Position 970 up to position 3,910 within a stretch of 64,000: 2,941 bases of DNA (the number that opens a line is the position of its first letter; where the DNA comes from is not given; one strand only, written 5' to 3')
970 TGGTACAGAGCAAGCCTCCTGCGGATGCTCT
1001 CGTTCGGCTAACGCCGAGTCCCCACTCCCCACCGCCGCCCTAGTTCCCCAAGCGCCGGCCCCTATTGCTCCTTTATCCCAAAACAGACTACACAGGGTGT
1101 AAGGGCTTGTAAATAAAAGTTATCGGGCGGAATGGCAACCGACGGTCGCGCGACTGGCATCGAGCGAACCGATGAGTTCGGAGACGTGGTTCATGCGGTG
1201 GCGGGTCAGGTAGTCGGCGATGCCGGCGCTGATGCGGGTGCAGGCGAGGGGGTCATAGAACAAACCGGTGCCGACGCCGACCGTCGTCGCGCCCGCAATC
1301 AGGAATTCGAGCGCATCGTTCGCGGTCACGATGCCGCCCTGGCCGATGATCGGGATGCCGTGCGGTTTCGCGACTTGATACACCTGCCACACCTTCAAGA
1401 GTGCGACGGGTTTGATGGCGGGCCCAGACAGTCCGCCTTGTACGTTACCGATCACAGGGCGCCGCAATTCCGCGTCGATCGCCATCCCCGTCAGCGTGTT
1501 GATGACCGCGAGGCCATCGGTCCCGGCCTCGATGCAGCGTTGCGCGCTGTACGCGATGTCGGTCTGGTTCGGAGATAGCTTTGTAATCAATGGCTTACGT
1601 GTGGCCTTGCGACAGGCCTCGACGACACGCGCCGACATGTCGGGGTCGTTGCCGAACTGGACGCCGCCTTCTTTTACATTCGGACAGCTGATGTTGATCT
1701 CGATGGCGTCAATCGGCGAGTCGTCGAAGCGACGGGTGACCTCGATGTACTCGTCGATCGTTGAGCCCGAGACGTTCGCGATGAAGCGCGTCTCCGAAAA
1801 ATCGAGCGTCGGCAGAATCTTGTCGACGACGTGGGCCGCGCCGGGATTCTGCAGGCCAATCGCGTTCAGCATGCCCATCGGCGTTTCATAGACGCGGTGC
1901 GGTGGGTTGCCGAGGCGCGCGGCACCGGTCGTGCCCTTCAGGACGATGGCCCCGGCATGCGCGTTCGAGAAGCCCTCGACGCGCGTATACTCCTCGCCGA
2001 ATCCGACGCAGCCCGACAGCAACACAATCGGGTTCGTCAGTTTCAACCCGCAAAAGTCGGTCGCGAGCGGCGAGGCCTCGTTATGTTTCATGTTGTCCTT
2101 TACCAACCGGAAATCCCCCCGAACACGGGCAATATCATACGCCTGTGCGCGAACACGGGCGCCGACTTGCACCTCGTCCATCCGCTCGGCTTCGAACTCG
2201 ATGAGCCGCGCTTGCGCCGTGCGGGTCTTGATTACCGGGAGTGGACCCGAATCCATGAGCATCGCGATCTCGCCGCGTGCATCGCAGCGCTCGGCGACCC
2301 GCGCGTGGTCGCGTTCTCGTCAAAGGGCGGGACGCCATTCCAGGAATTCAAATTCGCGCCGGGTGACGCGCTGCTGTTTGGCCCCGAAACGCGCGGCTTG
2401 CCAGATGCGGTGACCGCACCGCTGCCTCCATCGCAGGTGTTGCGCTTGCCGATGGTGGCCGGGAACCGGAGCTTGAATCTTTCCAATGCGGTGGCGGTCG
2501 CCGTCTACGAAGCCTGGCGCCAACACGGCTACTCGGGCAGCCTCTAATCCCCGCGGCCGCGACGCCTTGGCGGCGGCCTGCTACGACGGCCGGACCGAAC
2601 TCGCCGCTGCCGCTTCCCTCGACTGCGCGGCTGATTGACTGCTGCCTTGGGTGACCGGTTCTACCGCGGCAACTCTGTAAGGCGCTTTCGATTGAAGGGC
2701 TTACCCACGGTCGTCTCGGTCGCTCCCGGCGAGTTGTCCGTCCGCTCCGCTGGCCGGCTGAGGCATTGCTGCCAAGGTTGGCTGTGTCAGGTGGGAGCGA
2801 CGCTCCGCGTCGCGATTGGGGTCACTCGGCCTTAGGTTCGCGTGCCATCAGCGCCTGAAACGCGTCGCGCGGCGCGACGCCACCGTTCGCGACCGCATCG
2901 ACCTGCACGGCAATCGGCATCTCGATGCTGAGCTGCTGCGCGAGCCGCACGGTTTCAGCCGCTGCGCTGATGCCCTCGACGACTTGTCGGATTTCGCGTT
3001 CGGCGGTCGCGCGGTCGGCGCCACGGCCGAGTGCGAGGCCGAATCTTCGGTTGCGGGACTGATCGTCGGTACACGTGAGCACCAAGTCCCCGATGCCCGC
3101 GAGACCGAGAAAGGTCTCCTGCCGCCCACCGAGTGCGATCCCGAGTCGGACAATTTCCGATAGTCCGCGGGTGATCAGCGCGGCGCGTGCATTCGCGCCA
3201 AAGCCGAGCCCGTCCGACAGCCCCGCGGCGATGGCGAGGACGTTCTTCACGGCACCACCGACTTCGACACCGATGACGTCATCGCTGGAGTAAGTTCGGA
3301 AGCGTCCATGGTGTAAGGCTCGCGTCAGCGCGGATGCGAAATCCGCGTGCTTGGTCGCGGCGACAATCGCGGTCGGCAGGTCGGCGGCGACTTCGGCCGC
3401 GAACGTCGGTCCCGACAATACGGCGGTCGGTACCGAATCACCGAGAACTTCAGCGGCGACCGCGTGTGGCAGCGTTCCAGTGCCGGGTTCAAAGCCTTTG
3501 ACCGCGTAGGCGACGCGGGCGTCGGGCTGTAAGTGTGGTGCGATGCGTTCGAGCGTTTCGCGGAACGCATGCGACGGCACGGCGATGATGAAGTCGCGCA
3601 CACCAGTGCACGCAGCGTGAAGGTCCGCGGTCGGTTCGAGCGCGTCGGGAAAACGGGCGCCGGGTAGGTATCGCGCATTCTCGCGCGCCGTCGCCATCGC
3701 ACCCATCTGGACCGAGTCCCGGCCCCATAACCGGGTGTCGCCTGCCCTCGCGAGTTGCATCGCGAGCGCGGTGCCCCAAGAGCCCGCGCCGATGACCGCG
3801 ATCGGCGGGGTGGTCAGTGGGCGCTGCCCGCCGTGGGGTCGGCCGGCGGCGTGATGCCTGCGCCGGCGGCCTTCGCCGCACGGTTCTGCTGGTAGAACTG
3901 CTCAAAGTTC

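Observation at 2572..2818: Unannotated ~245-nt structured repeat present twice (2572-2818 and 48300-48545) with a compensatory base-pair change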

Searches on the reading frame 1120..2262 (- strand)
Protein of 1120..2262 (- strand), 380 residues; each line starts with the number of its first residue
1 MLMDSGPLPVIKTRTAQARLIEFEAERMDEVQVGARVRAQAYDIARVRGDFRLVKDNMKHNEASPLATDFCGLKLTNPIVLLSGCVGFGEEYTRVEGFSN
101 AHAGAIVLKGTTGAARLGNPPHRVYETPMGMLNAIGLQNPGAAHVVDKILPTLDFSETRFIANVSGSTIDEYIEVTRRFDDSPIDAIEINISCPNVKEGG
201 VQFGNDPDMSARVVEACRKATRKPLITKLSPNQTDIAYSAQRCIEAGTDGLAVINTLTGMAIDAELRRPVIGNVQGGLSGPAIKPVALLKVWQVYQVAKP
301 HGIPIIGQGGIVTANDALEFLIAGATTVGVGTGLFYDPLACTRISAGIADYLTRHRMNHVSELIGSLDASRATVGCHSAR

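Call 20: search_protein_families(library=ncbifam, proteins=[window:1120-2262:-])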
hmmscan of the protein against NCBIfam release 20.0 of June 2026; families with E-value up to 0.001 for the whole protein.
window:1120-2262:- (380 aa): 17 families
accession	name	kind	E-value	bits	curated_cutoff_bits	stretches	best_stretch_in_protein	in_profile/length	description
NF005574.0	PRK07259.1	equivalog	1.7e-109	365.4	269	1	66-367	5-302/304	dihydroorotate dehydrogenase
TIGR01037.2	pyrD_sub1_fam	subfamily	2.1e-96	322.6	270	1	66-365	1-297/300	dihydroorotate dehydrogenase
NF041011.1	dihydoor_dh_Arch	equivalog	7.8e-61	205.7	330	1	70-366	3-286/289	dihydroorotate dehydrogenase PyrD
NF006183.0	PRK08318.1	equivalog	4.5e-43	147.6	335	1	66-366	4-318/422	NAD-dependent dihydropyrimidine dehydrogenase subunit PreA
NF002702.0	PRK02506.1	equivalog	8.9e-39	133.4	301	1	67-368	5-310/313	dihydroorotate oxidase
NF003651.0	PRK05286.2-4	equivalog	1.7e-28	99.3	448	1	58-366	54-374/377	quinone-dependent dihydroorotate dehydrogenase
NF003652.0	PRK05286.2-5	equivalog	1.6e-27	96.6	267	1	53-360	38-352/353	quinone-dependent dihydroorotate dehydrogenase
NF003650.0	PRK05286.2-3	equivalog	1.5e-25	90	477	1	53-366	61-387/393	quinone-dependent dihydroorotate dehydrogenase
NF005741.0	PRK07565.1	subfamily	2.8e-24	85.8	303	2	160-371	105-310/335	dihydroorotate dehydrogenase-like protein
NF003648.0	PRK05286.2-1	equivalog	3.6e-24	85.3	433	1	51-367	37-355/360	quinone-dependent dihydroorotate dehydrogenase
NF003645.0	PRK05286.1-2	equivalog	5.5e-24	84.7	366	1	53-366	33-353/359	quinone-dependent dihydroorotate dehydrogenase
NF003649.0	PRK05286.2-2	equivalog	1.9e-19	69.9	505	1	48-366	33-348/351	quinone-dependent dihydroorotate dehydrogenase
TIGR01036.1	pyrD_sub2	equivalog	7.2e-19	67.7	200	1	53-366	35-353/356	dihydroorotate dehydrogenase (quinone)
NF003646.0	PRK05286.1-4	equivalog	1.5e-16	60.2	457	1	56-337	35-324/341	quinone-dependent dihydroorotate dehydrogenase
NF003644.0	PRK05286.1-1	equivalog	8.5e-14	51.4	418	1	64-337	43-324/336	quinone-dependent dihydroorotate dehydrogenase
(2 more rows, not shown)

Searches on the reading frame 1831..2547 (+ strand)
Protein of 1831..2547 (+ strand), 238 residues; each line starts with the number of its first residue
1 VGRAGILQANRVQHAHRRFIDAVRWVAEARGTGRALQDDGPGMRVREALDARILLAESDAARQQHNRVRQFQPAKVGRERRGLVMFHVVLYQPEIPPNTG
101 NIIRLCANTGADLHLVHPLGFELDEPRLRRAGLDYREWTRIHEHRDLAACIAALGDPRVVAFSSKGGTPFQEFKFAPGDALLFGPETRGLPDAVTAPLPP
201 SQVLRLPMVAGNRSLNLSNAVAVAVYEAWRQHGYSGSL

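Call 20: search_protein_families(library=ncbifam, proteins=[window:1831-2547:+])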
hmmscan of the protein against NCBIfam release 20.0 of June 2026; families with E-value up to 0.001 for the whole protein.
window:1831-2547:+ (238 aa): 6 families
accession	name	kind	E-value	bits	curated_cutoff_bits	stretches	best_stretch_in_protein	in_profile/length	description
NF007683.0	PRK10358.1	equivalog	3.3e-58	196.1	282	1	85-237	1-153/157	tRNA (uridine(34)/cytosine(34)/5-carboxymethylaminomethyluridine(34)-2'-O)-methyltransferase TrmL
TIGR00185.1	tRNA_yibK_trmL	equivalog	3.6e-52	176.3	190.6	1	85-236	1-152/154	tRNA (uridine(34)/cytosine(34)/5-carboxymethylaminomethyluridine(34)-2'-O)-methyltransferase TrmL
NF008295.0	PRK11081.1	equivalog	2.6e-08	33.7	227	1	88-236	22-169/230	tRNA (guanosine(18)-2'-O)-methyltransferase TrmH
TIGR00050.1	rRNA_methyl_1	subfamily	4.6e-05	23.4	167.15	0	180-230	107-155/233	TrmJ/YjtD family RNA methyltransferase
NF008117.0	PRK10864.1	equivalog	4.6e-05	22.8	267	0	96-232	207-342/344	tRNA/rRNA methyltransferase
NF041077.1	tRNAmeth_TrmJ_Sulfolob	equivalog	0.0003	20.5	350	0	181-232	106-155/229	tRNA (cytidine-2'-O-)-methyltransferase TrmJ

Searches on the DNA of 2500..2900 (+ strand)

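Call 7: search_rna_families(source=window, start=2500, end=2900, threshold=evalue, max_evalue=10, show_alignments=3)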
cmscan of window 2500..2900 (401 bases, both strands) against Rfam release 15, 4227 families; matches with E-value up to 10: 0.
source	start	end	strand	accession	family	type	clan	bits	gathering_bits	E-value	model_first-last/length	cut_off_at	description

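Call 39: search_dna_similar(query=window:2549-2821:+, collection=plasmids, mode=distant, max_evalue=0.01, max_rows=20)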
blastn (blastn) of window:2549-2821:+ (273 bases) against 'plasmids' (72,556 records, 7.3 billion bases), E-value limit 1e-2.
No match.

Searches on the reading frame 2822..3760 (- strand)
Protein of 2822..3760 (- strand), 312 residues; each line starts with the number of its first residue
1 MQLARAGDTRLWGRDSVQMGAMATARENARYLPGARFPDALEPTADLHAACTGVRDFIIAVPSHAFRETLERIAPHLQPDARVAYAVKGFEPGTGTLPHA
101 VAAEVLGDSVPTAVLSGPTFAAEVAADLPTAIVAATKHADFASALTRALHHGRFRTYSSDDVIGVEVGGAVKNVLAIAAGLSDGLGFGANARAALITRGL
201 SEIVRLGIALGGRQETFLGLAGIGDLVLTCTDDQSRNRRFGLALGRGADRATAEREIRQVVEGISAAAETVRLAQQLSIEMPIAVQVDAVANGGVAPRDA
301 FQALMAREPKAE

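Call 14: find_encoding_contigs(protein=window:2822-3760:-, flank=10000, max_places=10)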
Protein window:2822-3760:- (312 aa): 2 contigs read that carry it; 2 places shown.
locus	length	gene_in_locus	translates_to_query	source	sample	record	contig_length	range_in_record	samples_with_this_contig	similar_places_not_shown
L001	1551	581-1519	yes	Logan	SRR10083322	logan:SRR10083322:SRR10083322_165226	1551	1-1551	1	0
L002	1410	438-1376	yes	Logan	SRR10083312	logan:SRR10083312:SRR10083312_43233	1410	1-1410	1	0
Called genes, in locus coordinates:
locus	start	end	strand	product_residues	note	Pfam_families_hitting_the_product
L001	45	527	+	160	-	PF02556:SecB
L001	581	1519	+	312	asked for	PF01210:NAD_Gly3P_dh_N, PF07479:NAD_Gly3P_dh_C, PF20618:GPD_NAD_C_bact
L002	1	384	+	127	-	?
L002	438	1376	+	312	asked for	PF01210:NAD_Gly3P_dh_N, PF07479:NAD_Gly3P_dh_C, PF20618:GPD_NAD_C_bact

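Call 20: search_protein_families(library=ncbifam, proteins=[window:2822-3760:-])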
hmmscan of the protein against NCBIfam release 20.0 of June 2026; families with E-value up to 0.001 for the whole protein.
window:2822-3760:- (312 aa): 14 families
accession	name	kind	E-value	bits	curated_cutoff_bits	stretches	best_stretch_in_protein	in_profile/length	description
NF000940.0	PRK00094.1-2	subfamily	2.1e-124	415.4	202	1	2-312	18-328/330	NAD(P)H-dependent glycerol-3-phosphate dehydrogenase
NF000939.0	PRK00094.1-1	equivalog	6e-117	390.5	473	1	3-312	24-335/339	NAD(P)H-dependent glycerol-3-phosphate dehydrogenase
NF000942.0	PRK00094.1-4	subfamily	5.3e-109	364.4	257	1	5-312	23-332/334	NAD(P)H-dependent glycerol-3-phosphate dehydrogenase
NF000941.0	PRK00094.1-3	equivalog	6.5e-89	298.5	423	1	8-312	26-332/336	NAD(P)H-dependent glycerol-3-phosphate dehydrogenase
NF009098.0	PRK12439.1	equivalog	5.8e-83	279.1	436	1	4-310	27-333/341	NAD(P)H-dependent glycerol-3-phosphate dehydrogenase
NF011211.0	PRK14618.1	equivalog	1.3e-81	274.4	489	1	3-312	23-328/328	NAD(P)H-dependent glycerol-3-phosphate dehydrogenase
NF000946.0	PRK00094.2-4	equivalog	1.7e-71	241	455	1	8-311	29-331/342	NAD(P)H-dependent glycerol-3-phosphate dehydrogenase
NF011212.0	PRK14619.1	equivalog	3.3e-69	233.4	377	1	49-312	44-307/309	NAD(P)H-dependent glycerol-3-phosphate dehydrogenase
NF000944.0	PRK00094.2-2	equivalog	2.6e-65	220.7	603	1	7-303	44-338/371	NAD(P)H-dependent glycerol-3-phosphate dehydrogenase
NF011213.0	PRK14620.1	equivalog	1.5e-60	205.1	478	1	8-288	25-308/326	NAD(P)H-dependent glycerol-3-phosphate dehydrogenase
NF000943.0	PRK00094.2-1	equivalog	3.3e-56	191.1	400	1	54-307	47-295/296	NAD(P)H-dependent glycerol-3-phosphate dehydrogenase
TIGR03376.1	glycerol3P_DH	equivalog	1.3e-48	166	285.5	1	23-295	52-333/342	glycerol-3-phosphate dehydrogenase (NAD(+))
NF000947.0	PRK00094.2-5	equivalog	1.5e-48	165.9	251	1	10-290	31-313/323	NAD(P)H-dependent glycerol-3-phosphate dehydrogenase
NF000945.0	PRK00094.2-3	equivalog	5.9e-33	115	491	1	12-242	30-273/352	NAD(P)H-dependent glycerol-3-phosphate dehydrogenase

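Call 25: find_homologous_proteins(query=window:2822-3760:-, max_evalue=1e-60)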
Query window:2822-3760:- (312 aa): 7963 proteins with E <= 1e-60 among 8000 candidates; the best 120 are listed.
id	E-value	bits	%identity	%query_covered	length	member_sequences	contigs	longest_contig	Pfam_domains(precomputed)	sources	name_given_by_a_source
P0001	7.0e-181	618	100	94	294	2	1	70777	PF20618.4,PF07479.20,PF01210.30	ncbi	-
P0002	5.7e-167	573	88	100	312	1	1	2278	PF20618.4,PF07479.20,PF01210.30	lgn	-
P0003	5.7e-166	569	88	100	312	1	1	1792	PF20618.4,PF07479.20,PF01210.30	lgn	-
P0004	6.9e-166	569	86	100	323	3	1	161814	PF20618.4,PF07479.20,PF01210.30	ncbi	ncbi:MAG: NAD(P)H-dependent glycerol-3-phosphate dehydrogenase [Gammaproteobacteria bacterium]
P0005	1.6e-164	565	86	100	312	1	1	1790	PF20618.4,PF07479.20,PF01210.30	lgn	-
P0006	7.2e-149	513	81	100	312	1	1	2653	PF20618.4,PF07479.20,PF01210.30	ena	-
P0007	2.5e-145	502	79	100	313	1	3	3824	PF20618.4,PF07479.20,PF01210.30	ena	-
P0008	3.5e-143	495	78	100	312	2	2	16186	PF20618.4,PF07479.20,PF01210.30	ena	-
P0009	5.4e-141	487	76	100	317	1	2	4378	PF20618.4,PF07479.20,PF01210.30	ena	-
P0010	1.2e-135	470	73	100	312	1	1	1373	PF20618.4,PF07479.20,PF01210.30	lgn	-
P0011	2.9e-127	442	69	100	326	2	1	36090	PF20618.4,PF07479.20,PF01210.30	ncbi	ncbi:MAG: NAD(P)H-dependent glycerol-3-phosphate dehydrogenase [Gammaproteobacteria bacterium]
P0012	5.5e-124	432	69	100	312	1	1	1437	PF20618.4,PF07479.20,PF01210.30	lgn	-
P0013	1.1e-123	431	68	100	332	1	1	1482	PF20618.4,PF07479.20,PF01210.30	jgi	-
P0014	2.8e-123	429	69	100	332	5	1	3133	PF20618.4,PF07479.20,PF01210.30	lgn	-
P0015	1.2e-121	424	70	100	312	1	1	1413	PF20618.4,PF07479.20,PF01210.30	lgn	-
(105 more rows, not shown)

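Call 26: find_encoding_contigs(protein=P0001, flank=10000, max_places=4)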
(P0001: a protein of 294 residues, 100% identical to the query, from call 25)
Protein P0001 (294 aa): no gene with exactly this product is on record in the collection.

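Call 27: find_encoding_contigs(protein=P0004, flank=10000, max_places=4)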
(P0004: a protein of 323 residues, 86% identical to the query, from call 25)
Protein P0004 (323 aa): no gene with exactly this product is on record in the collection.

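Call 28: find_encoding_contigs(protein=P0008, flank=10000, max_places=4)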
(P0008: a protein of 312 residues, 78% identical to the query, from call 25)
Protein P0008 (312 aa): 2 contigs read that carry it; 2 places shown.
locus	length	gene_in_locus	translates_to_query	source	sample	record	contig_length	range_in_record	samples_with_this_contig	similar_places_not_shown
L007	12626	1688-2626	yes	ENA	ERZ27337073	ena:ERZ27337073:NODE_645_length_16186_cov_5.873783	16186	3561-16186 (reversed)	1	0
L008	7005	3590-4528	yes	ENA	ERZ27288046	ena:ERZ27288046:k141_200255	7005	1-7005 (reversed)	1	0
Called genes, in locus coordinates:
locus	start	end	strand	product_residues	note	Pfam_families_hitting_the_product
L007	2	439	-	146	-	?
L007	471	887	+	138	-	PF00581:Rhodanese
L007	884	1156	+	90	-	PF00462:Glutaredoxin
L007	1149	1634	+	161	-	PF02556:SecB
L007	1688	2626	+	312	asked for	PF01210:NAD_Gly3P_dh_N, PF07479:NAD_Gly3P_dh_C, PF20618:GPD_NAD_C_bact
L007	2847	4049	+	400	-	PF01180:DHO_dh, PF01207:Dus (faint)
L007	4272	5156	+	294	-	PF11104:PilM_2 (weak)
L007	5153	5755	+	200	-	PF05137:PilN (weak)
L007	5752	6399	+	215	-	PF04612:T2SSM (weak)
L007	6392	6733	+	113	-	-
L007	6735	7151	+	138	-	-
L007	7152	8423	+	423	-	PF07655:Secretin_N_2, PF00263:Secretin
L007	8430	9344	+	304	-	PF13191:AAA_16, PF13401:AAA_22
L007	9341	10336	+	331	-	PF13432:TPR_16 (faint), PF14559:TPR_19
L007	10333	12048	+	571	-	PF05157:MshEN, PF00437:T2SSE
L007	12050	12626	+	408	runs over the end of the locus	PF28597:T2SSF_N, PF00482:T2SSF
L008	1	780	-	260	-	?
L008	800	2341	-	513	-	PF01676:Metalloenzyme, PF06415:iPGM_N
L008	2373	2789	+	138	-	PF00581:Rhodanese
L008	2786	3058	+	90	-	PF00462:Glutaredoxin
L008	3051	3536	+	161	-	PF02556:SecB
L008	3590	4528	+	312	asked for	PF01210:NAD_Gly3P_dh_N, PF07479:NAD_Gly3P_dh_C, PF20618:GPD_NAD_C_bact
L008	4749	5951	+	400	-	PF01180:DHO_dh, PF01207:Dus (faint)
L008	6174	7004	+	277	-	?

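Call 31: find_encoding_contigs(protein=P0002, flank=10000, max_places=4)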
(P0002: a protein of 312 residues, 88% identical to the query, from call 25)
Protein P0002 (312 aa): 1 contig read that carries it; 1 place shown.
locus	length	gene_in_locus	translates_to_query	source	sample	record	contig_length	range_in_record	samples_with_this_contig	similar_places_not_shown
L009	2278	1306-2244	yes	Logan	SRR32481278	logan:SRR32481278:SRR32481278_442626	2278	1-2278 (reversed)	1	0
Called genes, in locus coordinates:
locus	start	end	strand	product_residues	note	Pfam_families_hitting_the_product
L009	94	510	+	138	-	PF00581:Rhodanese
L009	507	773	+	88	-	PF00462:Glutaredoxin, PF13409:GST_N_2 (weak)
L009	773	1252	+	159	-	PF02556:SecB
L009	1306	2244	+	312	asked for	PF01210:NAD_Gly3P_dh_N, PF07479:NAD_Gly3P_dh_C, PF20618:GPD_NAD_C_bact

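Call 32: find_encoding_contigs(protein=P0006, flank=10000, max_places=4)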
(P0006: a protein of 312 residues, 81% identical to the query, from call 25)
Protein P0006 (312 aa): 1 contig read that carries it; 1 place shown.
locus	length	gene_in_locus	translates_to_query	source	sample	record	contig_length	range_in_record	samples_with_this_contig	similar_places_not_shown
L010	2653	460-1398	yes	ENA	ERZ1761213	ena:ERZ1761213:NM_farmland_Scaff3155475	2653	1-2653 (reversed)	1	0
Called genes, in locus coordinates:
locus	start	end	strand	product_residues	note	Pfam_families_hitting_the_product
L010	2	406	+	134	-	?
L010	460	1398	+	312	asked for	PF01210:NAD_Gly3P_dh_N, PF07479:NAD_Gly3P_dh_C, PF20618:GPD_NAD_C_bact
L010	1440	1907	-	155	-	PF00588:SpoU_methylase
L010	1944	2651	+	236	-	?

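Call 62: list_cluster_members(proteins=[P0001, P0004, P0122])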
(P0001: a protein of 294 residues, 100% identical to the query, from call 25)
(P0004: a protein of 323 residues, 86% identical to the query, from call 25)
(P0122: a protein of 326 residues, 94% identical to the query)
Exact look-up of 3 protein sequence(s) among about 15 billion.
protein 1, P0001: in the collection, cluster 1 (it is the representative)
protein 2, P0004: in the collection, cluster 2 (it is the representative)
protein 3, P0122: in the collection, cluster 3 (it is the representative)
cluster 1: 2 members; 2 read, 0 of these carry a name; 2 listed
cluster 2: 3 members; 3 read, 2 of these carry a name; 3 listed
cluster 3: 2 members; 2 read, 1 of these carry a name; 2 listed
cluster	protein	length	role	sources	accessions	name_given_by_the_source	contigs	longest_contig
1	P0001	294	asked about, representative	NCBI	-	-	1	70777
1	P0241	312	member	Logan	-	-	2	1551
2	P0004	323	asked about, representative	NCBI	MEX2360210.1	MAG: NAD(P)H-dependent glycerol-3-phosphate dehydrogenase [Gammaproteobacteria bacterium]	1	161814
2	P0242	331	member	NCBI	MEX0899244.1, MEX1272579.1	MAG: NAD(P)H-dependent glycerol-3-phosphate dehydrogenase [Gammaproteobacteria bacterium]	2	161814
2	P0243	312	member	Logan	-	-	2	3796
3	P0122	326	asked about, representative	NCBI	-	-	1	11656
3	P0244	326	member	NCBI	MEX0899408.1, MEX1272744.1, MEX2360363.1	MAG: malate dehydrogenase [Gammaproteobacteria bacterium]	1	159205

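Call 63: find_encoding_contigs(protein=P0243, flank=6000, max_places=4)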
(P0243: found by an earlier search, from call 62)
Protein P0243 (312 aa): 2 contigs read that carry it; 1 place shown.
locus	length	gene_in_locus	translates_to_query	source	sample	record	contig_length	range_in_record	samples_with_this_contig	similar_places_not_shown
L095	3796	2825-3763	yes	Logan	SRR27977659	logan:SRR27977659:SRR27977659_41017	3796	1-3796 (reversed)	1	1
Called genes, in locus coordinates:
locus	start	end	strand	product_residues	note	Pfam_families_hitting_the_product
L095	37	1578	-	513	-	PF01676:Metalloenzyme, PF06415:iPGM_N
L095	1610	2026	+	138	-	PF00581:Rhodanese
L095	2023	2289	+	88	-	PF00462:Glutaredoxin, PF13409:GST_N_2 (faint)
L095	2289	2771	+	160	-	PF02556:SecB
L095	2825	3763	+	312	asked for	PF01210:NAD_Gly3P_dh_N, PF07479:NAD_Gly3P_dh_C, PF20618:GPD_NAD_C_bact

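Call 70: find_encoding_contigs(protein=P0242, flank=10000, max_places=3)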
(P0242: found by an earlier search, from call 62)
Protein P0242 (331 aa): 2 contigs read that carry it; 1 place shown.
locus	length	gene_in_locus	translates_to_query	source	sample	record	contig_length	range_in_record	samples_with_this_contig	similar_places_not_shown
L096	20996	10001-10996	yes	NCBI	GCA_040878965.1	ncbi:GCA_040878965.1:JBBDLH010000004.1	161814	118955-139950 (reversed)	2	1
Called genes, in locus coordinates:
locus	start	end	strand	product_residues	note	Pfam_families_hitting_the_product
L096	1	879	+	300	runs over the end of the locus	PF02899:Phage_int_SAM_1, PF00589:Phage_integrase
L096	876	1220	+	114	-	PF06155:GBBH-like_N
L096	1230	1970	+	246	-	PF01209:Ubie_methyltran, PF13489:Methyltransf_23, PF13649:Methyltransf_25, PF13847:Methyltransf_31, PF08241:Methyltransf_11, PF08242:Methyltransf_12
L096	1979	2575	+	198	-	PF02036:SCP2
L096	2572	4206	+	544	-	PF03109:ABC1, PF27536:UbiB_helical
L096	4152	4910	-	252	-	PF04748:Polysacc_deac_2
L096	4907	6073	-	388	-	PF22694:CtpB_N-like, PF00595:PDZ, PF13180:PDZ_2, PF17820:PDZ_6, PF03572:Peptidase_S41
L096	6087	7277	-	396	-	PF01551:Peptidase_M23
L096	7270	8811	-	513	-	PF01676:Metalloenzyme, PF06415:iPGM_N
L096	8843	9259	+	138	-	PF00581:Rhodanese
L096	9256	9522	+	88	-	PF00462:Glutaredoxin, PF13409:GST_N_2 (faint)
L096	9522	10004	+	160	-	PF02556:SecB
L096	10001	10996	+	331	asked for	PF01210:NAD_Gly3P_dh_N, PF07479:NAD_Gly3P_dh_C, PF20618:GPD_NAD_C_bact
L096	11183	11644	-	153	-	PF00588:SpoU_methylase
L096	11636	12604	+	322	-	PF01180:DHO_dh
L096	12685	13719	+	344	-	PF11104:PilM_2 (weak)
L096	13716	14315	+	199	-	-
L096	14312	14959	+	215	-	PF04612:T2SSM (weak)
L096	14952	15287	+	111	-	-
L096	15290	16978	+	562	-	PF07655:Secretin_N_2, PF00263:Secretin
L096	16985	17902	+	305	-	PF13191:AAA_16, PF13401:AAA_22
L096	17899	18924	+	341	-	PF24575:TPR_Slam (faint), PF13428:TPR_14 (faint), PF13432:TPR_16 (faint), PF14559:TPR_19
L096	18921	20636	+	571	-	PF05157:MshEN, PF13191:AAA_16 (faint), PF00437:T2SSE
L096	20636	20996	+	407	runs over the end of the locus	PF28597:T2SSF_N, PF00482:T2SSF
